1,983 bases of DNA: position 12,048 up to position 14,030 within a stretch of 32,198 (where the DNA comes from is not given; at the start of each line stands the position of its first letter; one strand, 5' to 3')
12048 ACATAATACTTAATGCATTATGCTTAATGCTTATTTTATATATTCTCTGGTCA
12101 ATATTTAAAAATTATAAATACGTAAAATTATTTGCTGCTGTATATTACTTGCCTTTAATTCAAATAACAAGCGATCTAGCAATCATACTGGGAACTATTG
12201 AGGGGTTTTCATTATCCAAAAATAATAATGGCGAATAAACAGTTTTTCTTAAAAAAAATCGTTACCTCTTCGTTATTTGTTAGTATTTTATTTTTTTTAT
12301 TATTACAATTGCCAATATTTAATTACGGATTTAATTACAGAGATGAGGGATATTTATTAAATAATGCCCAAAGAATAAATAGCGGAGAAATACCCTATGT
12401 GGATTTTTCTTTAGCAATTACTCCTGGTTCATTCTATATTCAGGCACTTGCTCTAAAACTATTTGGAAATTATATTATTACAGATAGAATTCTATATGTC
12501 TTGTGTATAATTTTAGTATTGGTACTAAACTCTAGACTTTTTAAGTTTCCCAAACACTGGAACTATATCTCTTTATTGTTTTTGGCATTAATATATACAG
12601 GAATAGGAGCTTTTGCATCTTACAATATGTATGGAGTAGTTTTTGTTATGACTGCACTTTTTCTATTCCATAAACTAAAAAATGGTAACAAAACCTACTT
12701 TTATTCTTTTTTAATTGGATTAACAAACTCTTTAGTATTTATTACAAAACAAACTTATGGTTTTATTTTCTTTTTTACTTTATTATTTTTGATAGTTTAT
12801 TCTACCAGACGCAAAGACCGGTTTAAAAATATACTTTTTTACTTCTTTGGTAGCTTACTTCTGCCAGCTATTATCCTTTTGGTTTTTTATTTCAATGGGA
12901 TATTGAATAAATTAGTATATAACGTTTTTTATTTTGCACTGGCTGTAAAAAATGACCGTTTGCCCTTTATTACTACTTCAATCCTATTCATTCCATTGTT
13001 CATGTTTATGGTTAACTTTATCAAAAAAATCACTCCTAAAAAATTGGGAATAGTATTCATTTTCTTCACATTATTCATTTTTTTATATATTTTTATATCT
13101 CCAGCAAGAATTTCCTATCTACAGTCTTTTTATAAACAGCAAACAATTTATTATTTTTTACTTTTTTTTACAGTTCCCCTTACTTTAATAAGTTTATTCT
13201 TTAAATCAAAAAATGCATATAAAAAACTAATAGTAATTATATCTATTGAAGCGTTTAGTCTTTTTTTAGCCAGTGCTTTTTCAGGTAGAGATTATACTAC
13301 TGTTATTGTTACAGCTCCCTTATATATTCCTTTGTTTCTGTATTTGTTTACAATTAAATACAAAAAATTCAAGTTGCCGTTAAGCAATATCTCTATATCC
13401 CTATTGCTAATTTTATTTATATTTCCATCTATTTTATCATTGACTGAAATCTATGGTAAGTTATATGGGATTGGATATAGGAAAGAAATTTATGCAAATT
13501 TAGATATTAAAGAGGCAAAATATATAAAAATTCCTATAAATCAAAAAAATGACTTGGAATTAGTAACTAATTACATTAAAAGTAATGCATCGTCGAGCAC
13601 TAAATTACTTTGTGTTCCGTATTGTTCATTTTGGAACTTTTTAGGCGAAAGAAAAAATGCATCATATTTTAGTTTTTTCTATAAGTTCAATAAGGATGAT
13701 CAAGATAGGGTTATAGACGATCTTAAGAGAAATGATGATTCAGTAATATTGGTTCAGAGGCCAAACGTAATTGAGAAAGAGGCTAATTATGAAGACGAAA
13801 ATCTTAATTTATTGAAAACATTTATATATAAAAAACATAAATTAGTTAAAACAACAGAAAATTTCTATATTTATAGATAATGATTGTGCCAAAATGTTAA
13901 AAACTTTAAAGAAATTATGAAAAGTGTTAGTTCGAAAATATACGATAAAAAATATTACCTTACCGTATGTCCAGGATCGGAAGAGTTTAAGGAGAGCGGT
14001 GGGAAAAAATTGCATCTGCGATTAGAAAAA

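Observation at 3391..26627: tRNA-bracketed ~23 kb glycan locus built from iterated GT2 -> GT-C cassettes, lacking canonical O-antigen/capsule parts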

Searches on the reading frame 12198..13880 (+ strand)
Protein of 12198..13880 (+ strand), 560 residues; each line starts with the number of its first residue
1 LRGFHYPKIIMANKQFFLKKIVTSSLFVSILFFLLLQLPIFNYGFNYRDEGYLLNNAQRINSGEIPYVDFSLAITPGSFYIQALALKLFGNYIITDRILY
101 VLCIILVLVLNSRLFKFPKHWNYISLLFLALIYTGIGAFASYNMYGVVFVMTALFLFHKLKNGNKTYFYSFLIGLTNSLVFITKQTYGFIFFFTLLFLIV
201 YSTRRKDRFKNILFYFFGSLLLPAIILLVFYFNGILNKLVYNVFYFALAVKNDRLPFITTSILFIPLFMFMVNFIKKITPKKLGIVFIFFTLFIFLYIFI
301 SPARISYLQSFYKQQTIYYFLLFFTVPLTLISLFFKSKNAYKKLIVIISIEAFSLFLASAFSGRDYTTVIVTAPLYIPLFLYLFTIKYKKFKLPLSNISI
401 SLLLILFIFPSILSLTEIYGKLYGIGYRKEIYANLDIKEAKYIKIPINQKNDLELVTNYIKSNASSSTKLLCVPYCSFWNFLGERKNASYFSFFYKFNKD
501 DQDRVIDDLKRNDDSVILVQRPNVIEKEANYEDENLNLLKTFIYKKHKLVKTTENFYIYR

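Call 4: search_protein_families(library=pfam, proteins=[window:12198-13880:+], max_evalue=0.01)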
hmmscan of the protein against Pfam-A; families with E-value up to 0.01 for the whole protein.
window:12198-13880:+ (560 aa): 0 families

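Call 13: find_encoding_contigs(protein=window:12198-13880:+, flank=10000, max_places=6)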
Protein window:12198-13880:+ (560 aa): no gene with exactly this product is on record in the collection.
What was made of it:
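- Tried and rejected: The exact-sequence look-up of the 12198 TTG-start ORF failed (call 13).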

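Call 14: search_protein_families(library=ncbifam, proteins=[window:12198-13880:+], max_evalue=0.01)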
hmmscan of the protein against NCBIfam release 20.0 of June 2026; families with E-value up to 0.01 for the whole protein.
window:12198-13880:+ (560 aa): 0 families
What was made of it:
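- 12228..13880 (+): GTCx, a divergent GT-C missed by Pfam and NCBIfam; most likely PMT_2/ArnT-like. D39-E40 (YRDEGY) is invariant and lies after TM1 (accessory). No Pfam or NCBIfam hit (calls 4, 14).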

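Call 16: find_encoding_contigs(protein=window:12228-13880:+, flank=10000, max_places=6)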
Protein window:12228-13880:+ (550 aa): 1 contig read that carries it; 1 place shown.
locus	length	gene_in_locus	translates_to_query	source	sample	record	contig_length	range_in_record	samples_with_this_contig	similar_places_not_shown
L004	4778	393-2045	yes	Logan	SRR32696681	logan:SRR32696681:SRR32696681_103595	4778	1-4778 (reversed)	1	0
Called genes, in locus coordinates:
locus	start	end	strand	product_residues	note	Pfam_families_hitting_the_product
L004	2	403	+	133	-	?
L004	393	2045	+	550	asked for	-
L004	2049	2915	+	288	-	PF02353:CMAS, PF01209:Ubie_methyltran, PF03848:TehB, PF13489:Methyltransf_23, PF08241:Methyltransf_11, PF08242:Methyltransf_12, PF13649:Methyltransf_25, PF13847:Methyltransf_31, +7 more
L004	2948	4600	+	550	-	PF13231:PMT_2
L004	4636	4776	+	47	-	?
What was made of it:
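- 12228..13880 (+): The exact 550-aa product is on record (call 16).
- Tried and rejected: The ATG start at 12228 is the product on record (call 16).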

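Call 18: find_homologous_proteins(query=window:12228-13880:+, max_evalue=0.001)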
Query window:12228-13880:+ (550 aa): 39 proteins with E <= 0.001 among 8000 candidates.
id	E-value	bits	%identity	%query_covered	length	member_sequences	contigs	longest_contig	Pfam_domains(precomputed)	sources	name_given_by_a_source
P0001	0.0e+0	1165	100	100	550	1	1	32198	-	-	-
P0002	0.0e+0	1157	99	100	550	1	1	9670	-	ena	-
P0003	9.0e-262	888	77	99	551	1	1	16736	-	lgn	-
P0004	5.6e-260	882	75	100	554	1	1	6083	-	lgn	-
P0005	2.1e-256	870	75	100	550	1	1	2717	-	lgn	-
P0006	8.3e-251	852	75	100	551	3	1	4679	-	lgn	-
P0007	5.8e-250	849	75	98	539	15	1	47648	-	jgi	-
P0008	7.8e-247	839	74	100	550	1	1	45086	-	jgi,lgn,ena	-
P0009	1.4e-246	838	72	100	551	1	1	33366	-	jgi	-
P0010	4.7e-245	833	72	100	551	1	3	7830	-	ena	-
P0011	3.3e-243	827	71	100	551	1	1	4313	-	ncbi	-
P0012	1.1e-240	818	70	100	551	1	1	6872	-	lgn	-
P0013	4.2e-235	800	69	100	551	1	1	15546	-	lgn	-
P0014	1.1e-234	799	70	99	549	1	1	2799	-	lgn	-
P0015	7.2e-226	769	67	100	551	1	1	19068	PF13231.13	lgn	-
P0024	1.9e-194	666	60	100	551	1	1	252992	-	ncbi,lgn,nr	ncbi:MAG: hypothetical protein Q7R31_03255 [Candidatus Levybacteria bacterium]|nr:hypothetical prote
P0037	8.6e-68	248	33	94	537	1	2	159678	-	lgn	-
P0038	9.6e-6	43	31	35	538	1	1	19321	-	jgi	jgi:4-amino-4-deoxy-L-arabinose transferase-like glycosyltransferase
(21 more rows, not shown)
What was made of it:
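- Tried and rejected: A close homologue (P0015) carries a PMT_2 hit and a distant one (P0038) is named ArnT-like (call 18).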

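Call 30: find_encoding_contigs(protein=P0007, flank=10000, max_places=2)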
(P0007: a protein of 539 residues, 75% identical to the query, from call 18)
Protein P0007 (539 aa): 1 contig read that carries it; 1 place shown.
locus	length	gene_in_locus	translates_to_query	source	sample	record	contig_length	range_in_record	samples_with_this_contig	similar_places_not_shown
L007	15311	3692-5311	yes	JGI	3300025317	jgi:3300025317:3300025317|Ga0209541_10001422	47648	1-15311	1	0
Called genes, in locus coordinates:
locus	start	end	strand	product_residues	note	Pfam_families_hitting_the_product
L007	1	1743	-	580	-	PF10131:PTPS_related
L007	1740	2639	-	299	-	PF00535:Glycos_transf_2, PF10111:Glyco_tranf_2_2 (weak), PF13641:Glyco_tranf_2_3, PF13632:Glyco_trans_2_3 (weak)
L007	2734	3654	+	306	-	PF00535:Glycos_transf_2, PF13641:Glyco_tranf_2_3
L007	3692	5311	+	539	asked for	-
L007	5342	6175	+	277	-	PF02353:CMAS, PF13489:Methyltransf_23, PF01209:Ubie_methyltran, PF05175:MTS, PF08241:Methyltransf_11, PF08242:Methyltransf_12, PF13649:Methyltransf_25, PF13847:Methyltransf_31, +4 more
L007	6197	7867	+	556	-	PF13231:PMT_2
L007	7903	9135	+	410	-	PF01943:Polysacc_synt, PF13440:Polysacc_synt_3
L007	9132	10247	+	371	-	PF13439:Glyco_transf_4 (faint), PF13524:Glyco_trans_1_2, PF13692:Glyco_trans_1_4, PF00534:Glycos_transf_1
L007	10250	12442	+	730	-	PF00535:Glycos_transf_2, PF13641:Glyco_tranf_2_3 (weak), PF13231:PMT_2 (weak)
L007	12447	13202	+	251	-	PF00535:Glycos_transf_2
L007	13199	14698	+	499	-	PF02366:PMT, PF13231:PMT_2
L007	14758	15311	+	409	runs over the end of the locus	PF08421:Methyltransf_13, PF13489:Methyltransf_23, PF08484:Methyltransf_14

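Call 31: find_encoding_contigs(protein=P0024, flank=10000, max_places=2)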
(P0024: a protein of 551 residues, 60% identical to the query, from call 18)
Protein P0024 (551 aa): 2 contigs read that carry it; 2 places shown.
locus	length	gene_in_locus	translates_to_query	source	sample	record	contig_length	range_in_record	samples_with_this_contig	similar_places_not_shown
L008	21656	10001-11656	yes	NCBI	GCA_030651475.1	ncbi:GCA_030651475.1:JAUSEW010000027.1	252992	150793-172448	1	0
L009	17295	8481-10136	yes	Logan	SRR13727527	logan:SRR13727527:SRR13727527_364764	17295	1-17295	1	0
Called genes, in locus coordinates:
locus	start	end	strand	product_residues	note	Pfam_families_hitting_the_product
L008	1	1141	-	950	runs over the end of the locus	PF00133:tRNA-synt_1, PF09334:tRNA-synt_1g (faint), PF08264:Anticodon_1, PF19302:DUF5915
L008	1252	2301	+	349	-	PF13477:Glyco_trans_4_2, PF13439:Glyco_transf_4, PF13579:Glyco_trans_4_4, PF00534:Glycos_transf_1 (weak), PF13692:Glyco_trans_1_4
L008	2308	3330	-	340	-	-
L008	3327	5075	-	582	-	PF10131:PTPS_related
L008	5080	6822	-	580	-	PF10131:PTPS_related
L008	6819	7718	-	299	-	PF00535:Glycos_transf_2, PF10111:Glyco_tranf_2_2 (faint), PF13641:Glyco_tranf_2_3, PF13632:Glyco_trans_2_3 (weak)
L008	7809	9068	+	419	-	PF08421:Methyltransf_13, PF08242:Methyltransf_12 (faint), PF13489:Methyltransf_23, PF13847:Methyltransf_31 (faint), PF08484:Methyltransf_14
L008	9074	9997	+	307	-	PF00535:Glycos_transf_2, PF10111:Glyco_tranf_2_2 (faint), PF13641:Glyco_tranf_2_3, PF13506:Glyco_transf_21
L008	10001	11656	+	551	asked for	-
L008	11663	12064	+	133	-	-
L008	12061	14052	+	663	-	-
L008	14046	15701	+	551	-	PF13231:PMT_2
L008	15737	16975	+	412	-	PF01943:Polysacc_synt, PF13440:Polysacc_synt_3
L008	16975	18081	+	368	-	PF13439:Glyco_transf_4 (weak), PF13524:Glyco_trans_1_2, PF13692:Glyco_trans_1_4, PF00534:Glycos_transf_1, PF20706:GT4-conflict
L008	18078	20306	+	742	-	PF00535:Glycos_transf_2, PF10111:Glyco_tranf_2_2 (weak), PF13231:PMT_2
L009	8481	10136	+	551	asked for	-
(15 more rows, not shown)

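Call 32: find_encoding_contigs(protein=P0037, flank=10000, max_places=2)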
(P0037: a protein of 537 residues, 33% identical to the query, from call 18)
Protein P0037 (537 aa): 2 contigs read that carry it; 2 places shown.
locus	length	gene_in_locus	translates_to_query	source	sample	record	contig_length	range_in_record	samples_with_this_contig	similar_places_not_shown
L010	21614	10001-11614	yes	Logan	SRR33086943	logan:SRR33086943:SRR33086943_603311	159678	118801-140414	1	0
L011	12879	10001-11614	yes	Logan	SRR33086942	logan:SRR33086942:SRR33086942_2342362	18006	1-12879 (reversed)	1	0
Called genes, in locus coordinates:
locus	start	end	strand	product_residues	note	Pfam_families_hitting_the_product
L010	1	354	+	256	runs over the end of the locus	PF00106:adh_short, PF08659:KR (weak), PF13561:adh_short_C2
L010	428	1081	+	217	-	-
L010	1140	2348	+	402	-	PF00083:Sugar_tr, PF07690:MFS_1, PF12832:MFS_1_like, PF07690:MFS_1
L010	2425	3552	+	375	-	-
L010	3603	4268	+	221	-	PF03167:UDG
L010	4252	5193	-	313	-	PF17773:UPF0176_N, PF00581:Rhodanese, PF12368:Rhodanese_C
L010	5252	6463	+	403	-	PF14240:YHYH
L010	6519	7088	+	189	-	-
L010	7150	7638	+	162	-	PF03640:Lipoprotein_15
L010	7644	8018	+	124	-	PF00903:Glyoxalase (weak)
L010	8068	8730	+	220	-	PF01863:YgjP-like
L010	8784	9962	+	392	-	PF00083:Sugar_tr (weak), PF07690:MFS_1, PF12832:MFS_1_like, PF07690:MFS_1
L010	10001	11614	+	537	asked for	-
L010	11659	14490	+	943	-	PF00133:tRNA-synt_1, PF09334:tRNA-synt_1g, PF08264:Anticodon_1, PF19302:DUF5915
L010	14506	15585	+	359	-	PF01098:FTSW_RODA_SPOVE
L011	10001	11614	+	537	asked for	-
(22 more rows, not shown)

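Call 33: predict_structure(alignment_id=A1)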
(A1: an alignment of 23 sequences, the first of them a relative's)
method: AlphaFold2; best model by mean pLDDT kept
length: 550 residues; sequences in the alignment: 23
mean_pLDDT: 79.2   pTM: 0.83
mean pLDDT of the five models: 79.2, 79.0, 74.6, 72.8, 69.6
residues with pLDDT >= 90: 124; 70-90: 289; 50-70: 123; < 50: 14
segments of 3 or more residues with pLDDT < 50: 424-430, 481-485
pLDDT, mean of each block of 10 residues (from residue 1): 73 92 88 70 85 82 80 90 83 94 89 92 70 87 93 78 96 87 91 88 96 92 91 76 64 67 65 77 77 65 69 81 82 89 86 71 90 76 66 77 83 73 49 60 79 76 70 59 57 81 82 69 72 90 87
secondary structure, 60 per line:
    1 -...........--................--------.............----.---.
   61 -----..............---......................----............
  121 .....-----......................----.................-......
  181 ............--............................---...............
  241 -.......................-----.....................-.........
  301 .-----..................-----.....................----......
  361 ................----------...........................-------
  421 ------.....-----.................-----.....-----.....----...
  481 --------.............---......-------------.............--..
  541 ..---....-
elements in order: H2-12 H15-30 H39-51 H66-79 H83-104 H109-125 H131-152 H157-173 H175-192 H195-222 H226-240 H242-264 H270-290 H292-301 H307-324 H330-350 H355-376 H387-413 H427-431 H437-453 E459-463 H469-473 E478-480 H489-501 E505-510 H524-536 E539-542 E546-549
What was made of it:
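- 12228..13880 (+): AF2 model (call 33).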

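Call 36: fold_search(model_id=the predicted structure, library=pdb)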
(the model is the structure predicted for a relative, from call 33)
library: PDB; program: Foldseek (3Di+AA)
matches with E <= 10: 246; with E <= 0.001: 11
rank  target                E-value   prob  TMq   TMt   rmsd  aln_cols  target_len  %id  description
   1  3waj                  5.3e-06  1.00  0.46  0.34  12.1       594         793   15  Crystal structure of the Archaeoglobus fulgidus oligosaccharyltransferase (O29867_ARCFU) complex with Zn and sulfate (released 2013-10-30)
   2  9n9j_I                1.2e-05  1.00  0.49  0.40  11.0       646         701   12  Structure of a GRP94 folding intermediate engaged with a CCDC134- and FKBP11-bound secretory translocon (released 2025-11-19)
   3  6s7t_A                2.5e-05  1.00  0.48  0.40  11.1       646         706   13  Cryo-EM structure of human oligosaccharyltransferase complex OST-B (released 2019-12-18)
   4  3wak                  3.8e-05  1.00  0.46  0.32  12.1       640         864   15  Crystal structure of the Archaeoglobus fulgidus oligosaccharyltransferase (O29867_ARCFU) in the apo form (released 2013-10-30)
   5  8agc_A                1.1e-04  1.00  0.51  0.42  10.4       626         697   10  Structure of yeast oligosaccharylransferase complex with lipid-linked oligosaccharide and non-acceptor peptide bound (released 2022-12-07)
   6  6s7o_A                1.3e-04  1.00  0.49  0.43  10.5       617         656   12  Cryo-EM structure of human oligosaccharyltransferase complex OST-A (released 2019-12-18)
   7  5f15                  2.2e-04  1.00  0.40  0.40  14.7       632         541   12  Crystal Structure of ArnT from Cupriavidus metallidurans bound to Undecaprenyl phosphate (released 2016-02-17)
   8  8age_A                3.1e-04  1.00  0.47  0.42  13.1       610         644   12  Structure of yeast oligosaccharylransferase complex with acceptor peptide bound (released 2022-12-07)
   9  6ezn_F                5.8e-04  1.00  0.49  0.43  10.2       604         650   10  Cryo-EM structure of the yeast oligosaccharyltransferase (OST) complex (released 2018-01-17)
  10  8agb_A                5.8e-04  1.00  0.46  0.40  12.6       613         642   12  Structure of yeast oligosaccharylransferase complex with lipid-linked oligosaccharide bound (released 2022-12-07)
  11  5ezm                  8.4e-04  1.00  0.42  0.43  14.9       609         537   11  Crystal Structure of ArnT from Cupriavidus metallidurans in the apo state (released 2016-02-17)
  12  8if8_C                2.0e-03  1.00  0.38  0.36  15.2       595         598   10  Arabinosyltransferase AftA (released 2023-05-31)
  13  9b49_B                1.4e-02  0.41  0.11  0.13  22.8       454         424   13  K459Q variant of P. indica phosphate transporter (released 2025-03-26)
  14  9s6u_A                2.1e-02  0.99  0.33  0.34  12.8       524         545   12  Ternary cryo-EM structure of human ALG9 with Dol25-PP-GlcNAc2Man8, Dol25-P-Man and Fab (released 2026-03-18)
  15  6x0o                  2.5e-02  1.00  0.35  0.20  12.3       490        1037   11  Single-Particle Cryo-EM Structure of Arabinosyltransferase EmbB from Mycobacterium smegmatis (released 2020-06-10)
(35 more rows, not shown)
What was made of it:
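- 12228..13880 (+): Foldseek top 12 are all GT-C (call 36).
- GTCx's best structural matches are the oligosaccharyltransferases AglB and STT3 (call 36).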

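Call 85: search_protein_representatives(alignment_id=A1)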
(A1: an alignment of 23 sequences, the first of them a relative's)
Query: 23 sequences, 551 profile positions. Proteins with E-value up to 0.001 (for the whole library): 12431; up to 1e-10: 3583; up to 1e-30: 136. The best 150 are listed.
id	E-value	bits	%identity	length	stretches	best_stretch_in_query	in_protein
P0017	9.1e-260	879.6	-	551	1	1-551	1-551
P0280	1.6e-179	614.7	-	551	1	4-551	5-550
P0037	5.2e-170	583.3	-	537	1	8-551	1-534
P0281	2.0e-146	505.4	-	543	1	16-550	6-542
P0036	2.6e-144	498.4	-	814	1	5-550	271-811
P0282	3.7e-140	484.7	-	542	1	14-550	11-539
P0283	9.2e-139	480.2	-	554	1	13-550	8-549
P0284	2.5e-131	455.6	-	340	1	212-551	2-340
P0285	1.7e-123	429.7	-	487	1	52-551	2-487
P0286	3.0e-119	415.8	-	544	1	11-549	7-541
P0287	1.9e-116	406.5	-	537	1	12-550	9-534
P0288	1.7e-114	400.0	-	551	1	13-550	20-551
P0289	6.0e-114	398.2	-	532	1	9-550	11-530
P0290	2.2e-113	396.4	-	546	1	11-550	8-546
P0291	5.5e-112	391.8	-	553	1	11-551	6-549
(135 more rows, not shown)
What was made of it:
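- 12228..13880 (+): Profile search finds 12,431 representatives at E <= 1e-3 (call 85).
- Tried and rejected: Its profile finds 12,431 cluster representatives (call 85).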
